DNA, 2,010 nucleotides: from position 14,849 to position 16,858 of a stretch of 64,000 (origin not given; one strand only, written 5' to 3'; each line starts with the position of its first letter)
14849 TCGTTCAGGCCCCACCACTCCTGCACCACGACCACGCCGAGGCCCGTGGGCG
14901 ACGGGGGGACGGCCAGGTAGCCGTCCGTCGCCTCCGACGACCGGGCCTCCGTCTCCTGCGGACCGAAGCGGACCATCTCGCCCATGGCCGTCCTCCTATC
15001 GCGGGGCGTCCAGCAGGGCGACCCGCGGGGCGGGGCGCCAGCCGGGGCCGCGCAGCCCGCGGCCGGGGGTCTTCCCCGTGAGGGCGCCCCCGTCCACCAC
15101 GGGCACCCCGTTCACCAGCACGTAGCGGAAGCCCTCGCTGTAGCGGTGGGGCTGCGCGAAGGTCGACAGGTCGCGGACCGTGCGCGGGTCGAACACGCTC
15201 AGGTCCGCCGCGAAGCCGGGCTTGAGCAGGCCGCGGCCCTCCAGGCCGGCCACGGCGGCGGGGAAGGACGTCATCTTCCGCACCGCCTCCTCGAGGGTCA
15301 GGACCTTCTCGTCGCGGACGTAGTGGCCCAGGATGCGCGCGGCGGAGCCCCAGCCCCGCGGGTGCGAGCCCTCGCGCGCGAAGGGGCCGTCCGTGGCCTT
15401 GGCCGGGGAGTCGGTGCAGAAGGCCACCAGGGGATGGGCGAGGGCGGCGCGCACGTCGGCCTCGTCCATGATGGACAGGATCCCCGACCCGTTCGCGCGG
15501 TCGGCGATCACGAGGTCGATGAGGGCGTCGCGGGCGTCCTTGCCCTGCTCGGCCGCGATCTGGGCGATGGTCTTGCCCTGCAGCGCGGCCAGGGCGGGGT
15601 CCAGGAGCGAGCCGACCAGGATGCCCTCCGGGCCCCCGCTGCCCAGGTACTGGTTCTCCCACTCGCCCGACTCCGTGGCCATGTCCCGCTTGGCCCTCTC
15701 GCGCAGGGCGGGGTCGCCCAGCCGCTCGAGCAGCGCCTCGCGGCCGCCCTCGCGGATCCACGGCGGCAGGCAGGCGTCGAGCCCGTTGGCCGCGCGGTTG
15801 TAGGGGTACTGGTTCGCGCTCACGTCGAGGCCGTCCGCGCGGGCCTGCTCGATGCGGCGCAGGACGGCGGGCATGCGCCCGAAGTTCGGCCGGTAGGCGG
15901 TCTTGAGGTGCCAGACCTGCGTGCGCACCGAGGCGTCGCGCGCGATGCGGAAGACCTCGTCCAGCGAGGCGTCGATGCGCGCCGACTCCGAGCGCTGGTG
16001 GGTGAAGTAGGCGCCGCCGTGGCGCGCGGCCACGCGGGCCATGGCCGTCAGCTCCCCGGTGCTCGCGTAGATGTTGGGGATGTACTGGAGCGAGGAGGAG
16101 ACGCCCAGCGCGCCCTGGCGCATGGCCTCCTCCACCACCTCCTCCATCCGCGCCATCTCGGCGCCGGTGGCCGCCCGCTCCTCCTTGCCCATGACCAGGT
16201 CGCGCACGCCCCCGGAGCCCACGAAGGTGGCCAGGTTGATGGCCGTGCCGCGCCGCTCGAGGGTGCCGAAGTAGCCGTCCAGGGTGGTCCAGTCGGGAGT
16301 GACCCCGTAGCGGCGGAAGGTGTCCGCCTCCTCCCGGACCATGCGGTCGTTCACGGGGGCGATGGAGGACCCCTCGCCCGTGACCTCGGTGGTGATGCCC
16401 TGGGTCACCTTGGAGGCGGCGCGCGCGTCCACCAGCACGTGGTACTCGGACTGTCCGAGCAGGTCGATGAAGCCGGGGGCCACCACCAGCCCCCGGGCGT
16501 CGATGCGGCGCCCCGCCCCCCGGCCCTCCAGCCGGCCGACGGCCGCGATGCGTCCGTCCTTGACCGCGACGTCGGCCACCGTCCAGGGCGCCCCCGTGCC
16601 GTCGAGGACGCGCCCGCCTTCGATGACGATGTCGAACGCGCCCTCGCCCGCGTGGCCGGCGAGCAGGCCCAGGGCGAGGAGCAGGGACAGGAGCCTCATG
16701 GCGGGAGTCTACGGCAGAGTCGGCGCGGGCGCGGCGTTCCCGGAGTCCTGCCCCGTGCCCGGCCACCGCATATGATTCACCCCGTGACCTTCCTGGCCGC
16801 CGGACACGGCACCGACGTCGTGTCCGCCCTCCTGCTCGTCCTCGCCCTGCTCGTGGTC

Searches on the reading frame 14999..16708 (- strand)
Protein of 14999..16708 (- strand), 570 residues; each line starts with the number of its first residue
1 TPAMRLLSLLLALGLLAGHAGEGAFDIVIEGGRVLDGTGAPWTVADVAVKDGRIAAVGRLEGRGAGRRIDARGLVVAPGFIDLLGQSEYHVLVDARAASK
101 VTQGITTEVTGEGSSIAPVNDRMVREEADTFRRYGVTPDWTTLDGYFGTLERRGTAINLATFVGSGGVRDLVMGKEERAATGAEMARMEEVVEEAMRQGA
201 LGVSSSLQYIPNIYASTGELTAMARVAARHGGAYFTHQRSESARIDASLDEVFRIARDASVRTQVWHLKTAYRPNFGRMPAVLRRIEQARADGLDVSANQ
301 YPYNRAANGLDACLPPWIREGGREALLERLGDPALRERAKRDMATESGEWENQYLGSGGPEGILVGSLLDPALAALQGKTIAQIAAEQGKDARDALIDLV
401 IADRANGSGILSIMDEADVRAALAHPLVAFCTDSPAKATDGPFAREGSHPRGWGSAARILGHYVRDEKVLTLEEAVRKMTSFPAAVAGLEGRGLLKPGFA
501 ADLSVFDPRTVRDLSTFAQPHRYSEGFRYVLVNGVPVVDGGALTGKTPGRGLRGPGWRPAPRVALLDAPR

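Call 61: search_protein_families(library=pfam, proteins=[window:14999-16708:-], max_evalue=0.00001)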
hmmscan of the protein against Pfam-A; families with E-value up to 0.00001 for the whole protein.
window:14999-16708:- (570 aa): 2 families
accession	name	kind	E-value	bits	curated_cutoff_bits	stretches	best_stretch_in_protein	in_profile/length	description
PF07969.17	Amidohydro_3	-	3.1e-20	73.5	29.7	1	69-538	3-472/472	Amidohydrolase family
PF01979.26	Amidohydro_1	-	3.3e-07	30.3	25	1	418-513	242-321/345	Amidohydrolase family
